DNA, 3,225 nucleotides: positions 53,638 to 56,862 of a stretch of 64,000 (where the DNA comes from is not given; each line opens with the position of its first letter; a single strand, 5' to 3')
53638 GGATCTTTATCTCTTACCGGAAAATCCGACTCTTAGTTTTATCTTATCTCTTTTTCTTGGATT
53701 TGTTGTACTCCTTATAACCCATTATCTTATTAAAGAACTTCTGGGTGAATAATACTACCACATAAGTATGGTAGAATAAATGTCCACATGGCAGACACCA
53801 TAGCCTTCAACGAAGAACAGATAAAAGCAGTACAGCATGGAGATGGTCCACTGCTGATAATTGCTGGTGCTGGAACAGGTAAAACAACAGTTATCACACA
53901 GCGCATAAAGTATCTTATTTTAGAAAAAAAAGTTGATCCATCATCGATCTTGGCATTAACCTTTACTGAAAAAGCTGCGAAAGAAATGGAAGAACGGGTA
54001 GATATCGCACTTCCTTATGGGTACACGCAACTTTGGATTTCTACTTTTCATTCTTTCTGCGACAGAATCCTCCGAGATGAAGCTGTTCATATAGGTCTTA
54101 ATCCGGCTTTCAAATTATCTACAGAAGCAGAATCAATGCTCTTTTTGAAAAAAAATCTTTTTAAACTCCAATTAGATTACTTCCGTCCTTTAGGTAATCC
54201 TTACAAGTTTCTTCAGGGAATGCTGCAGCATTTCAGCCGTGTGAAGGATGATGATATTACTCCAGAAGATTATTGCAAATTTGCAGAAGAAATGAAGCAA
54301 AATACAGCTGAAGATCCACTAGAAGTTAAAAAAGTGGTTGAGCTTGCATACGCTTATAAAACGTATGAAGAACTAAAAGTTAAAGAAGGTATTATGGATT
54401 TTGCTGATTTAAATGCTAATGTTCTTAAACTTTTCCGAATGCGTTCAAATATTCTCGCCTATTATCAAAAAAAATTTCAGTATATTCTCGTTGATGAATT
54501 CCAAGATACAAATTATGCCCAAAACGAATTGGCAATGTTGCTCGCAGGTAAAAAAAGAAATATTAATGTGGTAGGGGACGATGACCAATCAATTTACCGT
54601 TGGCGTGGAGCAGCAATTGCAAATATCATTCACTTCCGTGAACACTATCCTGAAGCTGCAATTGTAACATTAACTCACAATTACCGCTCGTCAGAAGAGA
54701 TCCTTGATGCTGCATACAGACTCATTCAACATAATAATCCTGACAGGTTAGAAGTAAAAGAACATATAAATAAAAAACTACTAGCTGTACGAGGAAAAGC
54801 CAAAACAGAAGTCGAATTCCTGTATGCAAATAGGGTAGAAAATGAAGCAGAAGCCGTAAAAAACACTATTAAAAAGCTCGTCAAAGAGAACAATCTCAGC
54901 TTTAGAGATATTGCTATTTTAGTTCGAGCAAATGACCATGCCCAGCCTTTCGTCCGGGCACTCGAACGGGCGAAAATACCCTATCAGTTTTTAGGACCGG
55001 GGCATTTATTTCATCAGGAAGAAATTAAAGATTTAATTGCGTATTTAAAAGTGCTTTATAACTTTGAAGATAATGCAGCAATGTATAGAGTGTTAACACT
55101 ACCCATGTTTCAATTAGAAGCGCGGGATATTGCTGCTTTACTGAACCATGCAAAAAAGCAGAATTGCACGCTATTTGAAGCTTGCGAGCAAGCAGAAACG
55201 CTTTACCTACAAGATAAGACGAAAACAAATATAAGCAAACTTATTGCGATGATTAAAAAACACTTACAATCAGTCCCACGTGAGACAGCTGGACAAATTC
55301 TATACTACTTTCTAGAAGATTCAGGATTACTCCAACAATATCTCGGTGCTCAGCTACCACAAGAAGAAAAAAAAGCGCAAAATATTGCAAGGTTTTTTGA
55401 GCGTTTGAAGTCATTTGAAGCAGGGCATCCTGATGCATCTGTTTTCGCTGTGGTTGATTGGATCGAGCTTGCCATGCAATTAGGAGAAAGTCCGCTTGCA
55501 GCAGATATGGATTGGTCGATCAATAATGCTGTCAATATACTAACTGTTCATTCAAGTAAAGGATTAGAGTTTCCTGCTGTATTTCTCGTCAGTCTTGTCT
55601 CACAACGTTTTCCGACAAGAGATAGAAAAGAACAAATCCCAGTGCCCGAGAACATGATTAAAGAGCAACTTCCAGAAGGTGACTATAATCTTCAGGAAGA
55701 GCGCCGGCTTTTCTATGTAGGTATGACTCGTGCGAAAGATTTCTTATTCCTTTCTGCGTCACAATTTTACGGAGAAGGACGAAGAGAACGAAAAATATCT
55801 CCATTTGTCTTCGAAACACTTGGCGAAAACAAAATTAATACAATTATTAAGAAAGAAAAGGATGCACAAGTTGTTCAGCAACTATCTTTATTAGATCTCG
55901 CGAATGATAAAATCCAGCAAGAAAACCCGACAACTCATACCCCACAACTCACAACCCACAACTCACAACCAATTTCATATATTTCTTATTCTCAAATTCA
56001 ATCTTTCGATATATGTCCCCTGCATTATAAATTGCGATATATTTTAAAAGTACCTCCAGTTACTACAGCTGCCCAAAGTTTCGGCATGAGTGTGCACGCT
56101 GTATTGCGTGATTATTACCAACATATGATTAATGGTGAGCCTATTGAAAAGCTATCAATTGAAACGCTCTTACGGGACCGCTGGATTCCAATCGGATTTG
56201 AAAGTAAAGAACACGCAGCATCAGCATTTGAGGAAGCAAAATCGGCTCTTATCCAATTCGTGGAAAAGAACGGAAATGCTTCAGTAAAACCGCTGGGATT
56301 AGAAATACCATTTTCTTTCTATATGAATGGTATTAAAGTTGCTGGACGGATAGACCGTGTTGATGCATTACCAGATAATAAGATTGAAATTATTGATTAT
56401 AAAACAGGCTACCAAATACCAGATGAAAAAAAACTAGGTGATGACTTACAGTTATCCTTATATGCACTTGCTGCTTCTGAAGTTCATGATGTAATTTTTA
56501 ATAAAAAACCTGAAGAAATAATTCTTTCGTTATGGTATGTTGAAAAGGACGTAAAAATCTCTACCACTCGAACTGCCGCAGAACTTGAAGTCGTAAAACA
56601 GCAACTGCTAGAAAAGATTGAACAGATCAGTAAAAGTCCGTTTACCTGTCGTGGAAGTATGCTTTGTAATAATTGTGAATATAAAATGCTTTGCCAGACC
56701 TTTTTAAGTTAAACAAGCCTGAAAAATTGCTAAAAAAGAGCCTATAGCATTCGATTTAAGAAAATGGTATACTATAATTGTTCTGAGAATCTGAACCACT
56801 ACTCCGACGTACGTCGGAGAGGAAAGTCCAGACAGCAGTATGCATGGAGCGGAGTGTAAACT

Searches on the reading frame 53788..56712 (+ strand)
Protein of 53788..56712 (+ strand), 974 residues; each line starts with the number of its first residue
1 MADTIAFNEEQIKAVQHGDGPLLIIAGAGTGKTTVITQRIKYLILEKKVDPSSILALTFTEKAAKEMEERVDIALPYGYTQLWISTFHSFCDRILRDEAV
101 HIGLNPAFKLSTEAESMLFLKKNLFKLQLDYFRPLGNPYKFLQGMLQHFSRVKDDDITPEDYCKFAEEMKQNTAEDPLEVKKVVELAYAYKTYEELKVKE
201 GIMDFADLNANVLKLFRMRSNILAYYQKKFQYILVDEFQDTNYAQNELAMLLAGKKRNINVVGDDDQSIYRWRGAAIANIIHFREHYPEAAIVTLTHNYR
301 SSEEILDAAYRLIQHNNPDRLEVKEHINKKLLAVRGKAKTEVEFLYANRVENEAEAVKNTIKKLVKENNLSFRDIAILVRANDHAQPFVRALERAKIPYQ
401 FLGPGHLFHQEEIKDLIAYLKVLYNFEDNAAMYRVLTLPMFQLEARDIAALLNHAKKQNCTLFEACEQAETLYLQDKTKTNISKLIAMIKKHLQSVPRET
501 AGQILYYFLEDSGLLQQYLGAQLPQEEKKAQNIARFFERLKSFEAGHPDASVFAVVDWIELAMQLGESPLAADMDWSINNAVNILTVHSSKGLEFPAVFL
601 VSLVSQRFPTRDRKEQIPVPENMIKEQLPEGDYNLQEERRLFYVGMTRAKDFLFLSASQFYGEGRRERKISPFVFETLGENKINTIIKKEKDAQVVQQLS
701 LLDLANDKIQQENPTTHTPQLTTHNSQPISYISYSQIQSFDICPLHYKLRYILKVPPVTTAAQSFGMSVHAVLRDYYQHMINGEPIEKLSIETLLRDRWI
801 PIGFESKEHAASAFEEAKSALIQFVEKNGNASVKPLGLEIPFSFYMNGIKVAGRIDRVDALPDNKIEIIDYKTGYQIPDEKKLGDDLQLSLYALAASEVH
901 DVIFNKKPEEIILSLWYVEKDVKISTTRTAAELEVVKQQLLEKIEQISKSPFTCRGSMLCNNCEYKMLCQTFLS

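Call 10: search_protein_families(library=pfam, proteins=[window:53788-56712:+], max_evalue=10)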
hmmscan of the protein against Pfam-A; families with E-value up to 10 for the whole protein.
window:53788-56712:+ (974 aa): 19 families
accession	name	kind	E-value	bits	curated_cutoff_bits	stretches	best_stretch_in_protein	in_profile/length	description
PF00580.27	UvrD-helicase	-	2.1e-78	264.2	23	1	8-288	2-271/271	UvrD/REP helicase N-terminal domain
PF13361.12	UvrD_C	-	1.6e-57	196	25.6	1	294-658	2-348/350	UvrD-like helicase C-terminal domain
PF12705.13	PDDEXK_1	-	1.6e-37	130.2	22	1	732-970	2-247/247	PD-(D/E)XK nuclease superfamily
PF13245.12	AAA_19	-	2.4e-23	83.2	25.1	1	13-271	3-132/134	AAA domain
PF13538.12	UvrD_C_2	-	9e-11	41.9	27.4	2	584-604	4-24/52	UvrD-like helicase C-terminal domain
PF13604.12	AAA_30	-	2.8e-09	37.4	27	2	8-74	3-69/191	AAA domain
PF21445.3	ADDB_N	-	1.4e-05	24.9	26.6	1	24-262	2-230/290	ADDB, N-terminal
PF10926.14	DUF2800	-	5.1e-05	23.1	21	1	839-969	106-232/368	Protein of unknown function (DUF2800)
PF01443.25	Viral_helicase1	-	9.4e-05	22.8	21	0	24-60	3-35/228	Viral superfamily 1 RNA helicase core domain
PF13173.12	AAA_14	-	0.0016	18.9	27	1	22-70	4-48/129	AAA domain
PF04851.21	ResIII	-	0.0082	16.5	22.5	1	11-71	15-73/164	Type III restriction enzyme, res subunit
PF01930.23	Cas_Cas4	-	0.0086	16.6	22.7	1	853-970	54-159/160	Domain of unknown function DUF83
PF13086.12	AAA_11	-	0.022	15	27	1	7-71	2-72/257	AAA domain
PF18531.7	Polo_box_2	-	0.026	15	31.9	1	681-738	39-94/112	Polo box domain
PF13191.12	AAA_16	-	0.055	14.4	32.6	1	11-97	15-85/167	AAA ATPase domain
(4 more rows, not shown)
